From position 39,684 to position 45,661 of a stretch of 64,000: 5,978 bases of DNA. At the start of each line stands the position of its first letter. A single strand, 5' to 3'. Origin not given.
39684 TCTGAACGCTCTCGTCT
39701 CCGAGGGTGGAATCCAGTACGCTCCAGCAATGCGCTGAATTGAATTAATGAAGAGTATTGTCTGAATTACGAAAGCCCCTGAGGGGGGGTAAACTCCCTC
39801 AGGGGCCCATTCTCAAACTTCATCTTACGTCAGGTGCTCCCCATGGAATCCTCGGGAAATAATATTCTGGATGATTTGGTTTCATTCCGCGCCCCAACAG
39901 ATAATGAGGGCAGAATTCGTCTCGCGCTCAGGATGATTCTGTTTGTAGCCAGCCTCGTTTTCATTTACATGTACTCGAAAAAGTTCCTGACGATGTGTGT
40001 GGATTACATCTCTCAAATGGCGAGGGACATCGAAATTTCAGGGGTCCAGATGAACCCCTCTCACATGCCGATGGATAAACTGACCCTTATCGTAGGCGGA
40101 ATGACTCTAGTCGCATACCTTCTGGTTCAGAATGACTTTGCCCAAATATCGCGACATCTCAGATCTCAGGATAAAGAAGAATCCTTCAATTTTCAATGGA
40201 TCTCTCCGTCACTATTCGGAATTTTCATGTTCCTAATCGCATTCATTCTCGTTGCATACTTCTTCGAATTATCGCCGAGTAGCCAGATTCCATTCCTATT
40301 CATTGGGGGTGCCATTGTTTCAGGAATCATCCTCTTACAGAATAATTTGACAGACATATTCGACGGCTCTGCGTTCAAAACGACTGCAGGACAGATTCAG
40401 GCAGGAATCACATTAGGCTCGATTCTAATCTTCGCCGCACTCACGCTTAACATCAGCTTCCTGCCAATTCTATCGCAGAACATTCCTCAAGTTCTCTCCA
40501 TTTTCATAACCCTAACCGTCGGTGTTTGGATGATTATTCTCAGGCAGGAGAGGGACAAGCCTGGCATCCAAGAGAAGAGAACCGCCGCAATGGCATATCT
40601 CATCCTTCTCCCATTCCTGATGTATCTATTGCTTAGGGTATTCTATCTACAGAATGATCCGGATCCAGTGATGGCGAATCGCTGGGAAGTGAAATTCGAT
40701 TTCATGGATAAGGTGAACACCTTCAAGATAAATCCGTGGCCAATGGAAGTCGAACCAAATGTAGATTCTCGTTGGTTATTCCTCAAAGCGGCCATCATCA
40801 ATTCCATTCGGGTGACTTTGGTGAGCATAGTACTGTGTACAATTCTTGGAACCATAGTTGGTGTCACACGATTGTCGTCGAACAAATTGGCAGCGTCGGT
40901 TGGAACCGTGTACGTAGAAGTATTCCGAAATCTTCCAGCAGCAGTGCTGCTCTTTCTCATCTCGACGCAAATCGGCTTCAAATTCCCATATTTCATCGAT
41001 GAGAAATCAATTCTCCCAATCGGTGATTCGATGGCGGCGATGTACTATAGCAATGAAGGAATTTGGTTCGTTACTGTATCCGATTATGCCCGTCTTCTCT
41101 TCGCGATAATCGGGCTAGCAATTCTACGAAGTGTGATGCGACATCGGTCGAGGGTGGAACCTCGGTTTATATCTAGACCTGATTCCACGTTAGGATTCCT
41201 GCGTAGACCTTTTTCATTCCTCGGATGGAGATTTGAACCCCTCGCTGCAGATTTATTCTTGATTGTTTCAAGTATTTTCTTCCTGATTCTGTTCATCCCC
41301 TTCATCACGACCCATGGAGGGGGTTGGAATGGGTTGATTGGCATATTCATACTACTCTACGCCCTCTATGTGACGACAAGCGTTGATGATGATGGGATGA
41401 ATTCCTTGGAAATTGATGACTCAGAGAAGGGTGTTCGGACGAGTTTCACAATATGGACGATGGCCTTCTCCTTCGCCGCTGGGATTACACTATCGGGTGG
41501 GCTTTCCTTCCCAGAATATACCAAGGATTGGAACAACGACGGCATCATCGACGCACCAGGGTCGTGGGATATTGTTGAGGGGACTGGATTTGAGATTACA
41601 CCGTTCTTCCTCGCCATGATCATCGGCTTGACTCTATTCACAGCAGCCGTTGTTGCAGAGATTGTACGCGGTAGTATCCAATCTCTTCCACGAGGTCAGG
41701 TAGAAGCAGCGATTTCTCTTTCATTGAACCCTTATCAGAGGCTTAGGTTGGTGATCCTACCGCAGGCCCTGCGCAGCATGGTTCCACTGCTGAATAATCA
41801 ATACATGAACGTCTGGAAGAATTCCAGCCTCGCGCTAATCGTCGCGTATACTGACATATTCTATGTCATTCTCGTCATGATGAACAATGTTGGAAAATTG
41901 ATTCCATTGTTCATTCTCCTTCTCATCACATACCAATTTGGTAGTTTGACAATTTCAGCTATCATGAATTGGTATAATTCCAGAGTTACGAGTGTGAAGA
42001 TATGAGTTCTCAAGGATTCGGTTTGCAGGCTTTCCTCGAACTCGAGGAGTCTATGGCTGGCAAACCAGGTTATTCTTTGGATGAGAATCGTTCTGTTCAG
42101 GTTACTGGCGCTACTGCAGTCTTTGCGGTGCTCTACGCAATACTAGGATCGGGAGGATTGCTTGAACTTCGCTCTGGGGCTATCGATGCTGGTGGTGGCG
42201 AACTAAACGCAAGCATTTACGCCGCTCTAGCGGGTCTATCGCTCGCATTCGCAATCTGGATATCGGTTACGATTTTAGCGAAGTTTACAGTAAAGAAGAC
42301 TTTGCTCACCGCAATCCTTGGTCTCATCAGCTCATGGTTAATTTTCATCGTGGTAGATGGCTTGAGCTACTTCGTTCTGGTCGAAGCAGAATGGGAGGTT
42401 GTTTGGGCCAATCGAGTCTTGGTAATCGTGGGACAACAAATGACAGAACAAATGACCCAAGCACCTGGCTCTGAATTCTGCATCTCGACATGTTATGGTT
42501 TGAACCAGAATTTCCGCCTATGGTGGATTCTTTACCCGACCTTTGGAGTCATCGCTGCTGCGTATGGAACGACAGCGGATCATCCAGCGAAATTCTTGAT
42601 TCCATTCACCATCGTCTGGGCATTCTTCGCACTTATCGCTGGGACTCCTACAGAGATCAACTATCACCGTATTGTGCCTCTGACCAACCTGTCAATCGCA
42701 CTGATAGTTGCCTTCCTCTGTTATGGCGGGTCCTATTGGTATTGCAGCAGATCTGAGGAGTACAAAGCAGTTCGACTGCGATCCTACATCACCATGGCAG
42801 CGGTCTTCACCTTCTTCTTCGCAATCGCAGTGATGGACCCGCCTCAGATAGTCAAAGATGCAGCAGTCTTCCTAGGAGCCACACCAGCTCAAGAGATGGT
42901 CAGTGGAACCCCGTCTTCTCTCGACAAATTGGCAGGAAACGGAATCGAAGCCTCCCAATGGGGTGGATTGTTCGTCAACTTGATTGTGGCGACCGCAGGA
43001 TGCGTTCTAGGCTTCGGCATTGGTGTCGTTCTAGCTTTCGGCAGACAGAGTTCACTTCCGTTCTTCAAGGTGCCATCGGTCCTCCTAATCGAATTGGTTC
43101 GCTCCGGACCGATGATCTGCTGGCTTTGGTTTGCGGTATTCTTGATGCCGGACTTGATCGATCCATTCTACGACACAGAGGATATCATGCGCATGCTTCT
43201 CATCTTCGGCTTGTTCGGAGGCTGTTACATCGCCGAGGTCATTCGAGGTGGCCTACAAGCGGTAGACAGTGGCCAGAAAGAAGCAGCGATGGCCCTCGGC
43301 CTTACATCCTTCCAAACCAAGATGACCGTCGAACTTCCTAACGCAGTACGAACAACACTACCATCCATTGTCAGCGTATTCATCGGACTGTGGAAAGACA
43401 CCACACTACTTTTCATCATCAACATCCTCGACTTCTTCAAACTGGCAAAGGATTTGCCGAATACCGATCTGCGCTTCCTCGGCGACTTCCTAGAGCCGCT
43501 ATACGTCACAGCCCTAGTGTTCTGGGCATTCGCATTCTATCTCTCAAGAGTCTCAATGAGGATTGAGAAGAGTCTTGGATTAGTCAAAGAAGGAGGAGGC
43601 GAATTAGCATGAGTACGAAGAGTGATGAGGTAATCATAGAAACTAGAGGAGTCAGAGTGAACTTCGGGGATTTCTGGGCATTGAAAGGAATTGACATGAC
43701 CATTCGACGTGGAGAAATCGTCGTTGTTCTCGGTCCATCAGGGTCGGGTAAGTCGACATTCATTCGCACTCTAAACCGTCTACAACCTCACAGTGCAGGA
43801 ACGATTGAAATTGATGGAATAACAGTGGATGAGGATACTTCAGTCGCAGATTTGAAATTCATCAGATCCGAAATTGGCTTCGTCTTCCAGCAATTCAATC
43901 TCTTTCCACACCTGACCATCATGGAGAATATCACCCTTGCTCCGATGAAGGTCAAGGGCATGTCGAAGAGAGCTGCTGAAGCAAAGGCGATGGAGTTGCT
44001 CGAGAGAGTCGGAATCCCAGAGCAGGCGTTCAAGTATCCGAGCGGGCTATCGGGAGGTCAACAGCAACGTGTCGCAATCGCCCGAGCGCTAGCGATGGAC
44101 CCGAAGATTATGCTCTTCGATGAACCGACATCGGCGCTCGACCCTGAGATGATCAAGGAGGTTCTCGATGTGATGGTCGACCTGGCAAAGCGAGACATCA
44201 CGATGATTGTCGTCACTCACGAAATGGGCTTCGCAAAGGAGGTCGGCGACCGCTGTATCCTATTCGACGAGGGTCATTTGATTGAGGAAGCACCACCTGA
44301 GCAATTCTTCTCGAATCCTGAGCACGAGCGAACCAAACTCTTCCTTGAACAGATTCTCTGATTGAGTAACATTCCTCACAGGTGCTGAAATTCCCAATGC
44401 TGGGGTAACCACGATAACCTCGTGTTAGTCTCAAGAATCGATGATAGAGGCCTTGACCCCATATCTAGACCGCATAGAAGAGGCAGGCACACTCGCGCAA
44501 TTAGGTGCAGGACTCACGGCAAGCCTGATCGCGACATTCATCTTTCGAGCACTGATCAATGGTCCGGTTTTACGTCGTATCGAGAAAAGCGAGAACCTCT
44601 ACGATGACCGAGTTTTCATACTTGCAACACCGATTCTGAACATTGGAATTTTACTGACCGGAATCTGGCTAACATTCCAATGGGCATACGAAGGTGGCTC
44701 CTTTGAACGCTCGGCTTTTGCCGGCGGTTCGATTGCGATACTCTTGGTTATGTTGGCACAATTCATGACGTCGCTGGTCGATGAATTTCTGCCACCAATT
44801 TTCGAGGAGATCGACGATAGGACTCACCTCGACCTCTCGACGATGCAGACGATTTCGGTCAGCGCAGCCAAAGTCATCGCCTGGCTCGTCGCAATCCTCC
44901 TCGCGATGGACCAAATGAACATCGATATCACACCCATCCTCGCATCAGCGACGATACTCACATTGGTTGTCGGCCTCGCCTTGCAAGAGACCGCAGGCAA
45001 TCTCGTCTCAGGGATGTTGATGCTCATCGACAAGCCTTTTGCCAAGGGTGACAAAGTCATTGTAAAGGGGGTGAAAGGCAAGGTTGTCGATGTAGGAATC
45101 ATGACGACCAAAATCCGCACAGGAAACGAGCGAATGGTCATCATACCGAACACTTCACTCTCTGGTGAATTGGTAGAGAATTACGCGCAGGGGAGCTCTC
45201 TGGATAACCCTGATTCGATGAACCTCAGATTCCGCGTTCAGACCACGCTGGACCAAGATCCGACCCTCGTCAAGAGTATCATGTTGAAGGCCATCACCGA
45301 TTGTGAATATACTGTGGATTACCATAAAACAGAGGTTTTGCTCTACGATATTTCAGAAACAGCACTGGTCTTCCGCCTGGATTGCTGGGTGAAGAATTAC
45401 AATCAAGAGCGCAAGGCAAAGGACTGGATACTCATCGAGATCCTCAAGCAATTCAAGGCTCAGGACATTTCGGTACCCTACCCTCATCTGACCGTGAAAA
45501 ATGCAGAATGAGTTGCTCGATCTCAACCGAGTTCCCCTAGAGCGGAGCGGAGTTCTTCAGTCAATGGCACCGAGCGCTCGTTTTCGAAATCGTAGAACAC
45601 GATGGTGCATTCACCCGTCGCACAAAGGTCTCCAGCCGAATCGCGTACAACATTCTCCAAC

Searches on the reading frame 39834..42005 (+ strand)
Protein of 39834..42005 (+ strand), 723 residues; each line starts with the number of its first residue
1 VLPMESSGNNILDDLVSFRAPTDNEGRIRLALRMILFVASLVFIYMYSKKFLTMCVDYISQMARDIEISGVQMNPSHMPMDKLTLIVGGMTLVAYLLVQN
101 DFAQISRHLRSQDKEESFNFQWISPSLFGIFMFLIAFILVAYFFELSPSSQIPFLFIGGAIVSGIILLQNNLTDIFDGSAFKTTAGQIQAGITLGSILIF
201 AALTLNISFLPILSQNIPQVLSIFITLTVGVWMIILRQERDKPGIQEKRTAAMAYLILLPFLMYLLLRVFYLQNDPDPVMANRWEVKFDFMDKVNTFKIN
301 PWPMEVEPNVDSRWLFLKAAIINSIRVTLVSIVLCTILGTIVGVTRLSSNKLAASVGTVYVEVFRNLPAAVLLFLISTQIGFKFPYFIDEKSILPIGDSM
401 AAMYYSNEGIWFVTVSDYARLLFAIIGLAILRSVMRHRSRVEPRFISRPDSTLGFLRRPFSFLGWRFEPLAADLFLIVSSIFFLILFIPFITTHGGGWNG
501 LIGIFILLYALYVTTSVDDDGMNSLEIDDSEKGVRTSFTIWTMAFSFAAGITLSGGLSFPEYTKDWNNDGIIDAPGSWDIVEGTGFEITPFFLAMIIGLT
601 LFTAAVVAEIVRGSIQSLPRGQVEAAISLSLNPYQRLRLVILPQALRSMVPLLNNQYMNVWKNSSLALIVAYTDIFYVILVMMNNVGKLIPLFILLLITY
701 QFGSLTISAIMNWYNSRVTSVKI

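Call 76: search_protein_families(library=pfam, proteins=[window:39834-42005:+], max_evalue=0.00001)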
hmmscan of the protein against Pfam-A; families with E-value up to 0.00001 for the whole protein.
window:39834-42005:+ (723 aa): 1 family
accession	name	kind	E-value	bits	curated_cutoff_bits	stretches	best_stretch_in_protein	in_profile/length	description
PF00528.27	BPD_transp_1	-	3.1e-07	30.7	26.4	1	480-719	22-183/184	Binding-protein-dependent transport system inner membrane component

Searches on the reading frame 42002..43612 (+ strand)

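Call 76: search_protein_families(library=pfam, proteins=[window:42002-43612:+], max_evalue=0.00001)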
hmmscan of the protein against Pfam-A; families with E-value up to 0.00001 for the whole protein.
window:42002-43612:+ (536 aa): 1 family
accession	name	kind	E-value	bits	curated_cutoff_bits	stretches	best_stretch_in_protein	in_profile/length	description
PF00528.27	BPD_transp_1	-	4.2e-12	46.6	26.4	1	337-515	1-172/184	Binding-protein-dependent transport system inner membrane component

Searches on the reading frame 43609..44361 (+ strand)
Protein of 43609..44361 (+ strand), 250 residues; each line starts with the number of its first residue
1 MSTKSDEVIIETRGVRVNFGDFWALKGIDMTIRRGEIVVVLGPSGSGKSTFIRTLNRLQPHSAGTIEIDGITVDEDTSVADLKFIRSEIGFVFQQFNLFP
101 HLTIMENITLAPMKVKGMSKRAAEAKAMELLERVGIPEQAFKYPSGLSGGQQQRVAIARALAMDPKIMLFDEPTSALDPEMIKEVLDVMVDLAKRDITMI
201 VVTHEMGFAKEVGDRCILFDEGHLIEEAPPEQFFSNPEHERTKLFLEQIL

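Call 76: search_protein_families(library=pfam, proteins=[window:43609-44361:+], max_evalue=0.00001)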
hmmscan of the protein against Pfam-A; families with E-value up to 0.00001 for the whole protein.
window:43609-44361:+ (250 aa): 3 families
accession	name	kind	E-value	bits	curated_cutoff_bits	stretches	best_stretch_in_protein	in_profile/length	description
PF00005.33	ABC_tran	-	8.4e-38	130.5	25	1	25-175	1-137/137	ABC transporter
PF13304.12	AAA_21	-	5.1e-14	53.5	27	1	146-206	237-300/304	AAA domain, putative AbiEii toxin, Type IV TA system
PF02463.25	SMC_N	-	7.5e-08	32.5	40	0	121-212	117-205/220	RecF/RecN/SMC N terminal domain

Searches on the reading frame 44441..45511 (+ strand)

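Call 76: search_protein_families(library=pfam, proteins=[window:44441-45511:+], max_evalue=0.00001)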
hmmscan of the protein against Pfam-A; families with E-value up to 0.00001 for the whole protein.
window:44441-45511:+ (356 aa): 1 family
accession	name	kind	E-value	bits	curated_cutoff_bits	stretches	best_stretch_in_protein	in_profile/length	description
PF00924.24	MS_channel_2nd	-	3.7e-20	72.3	20.2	1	185-249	3-67/68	Mechanosensitive ion channel, beta-domain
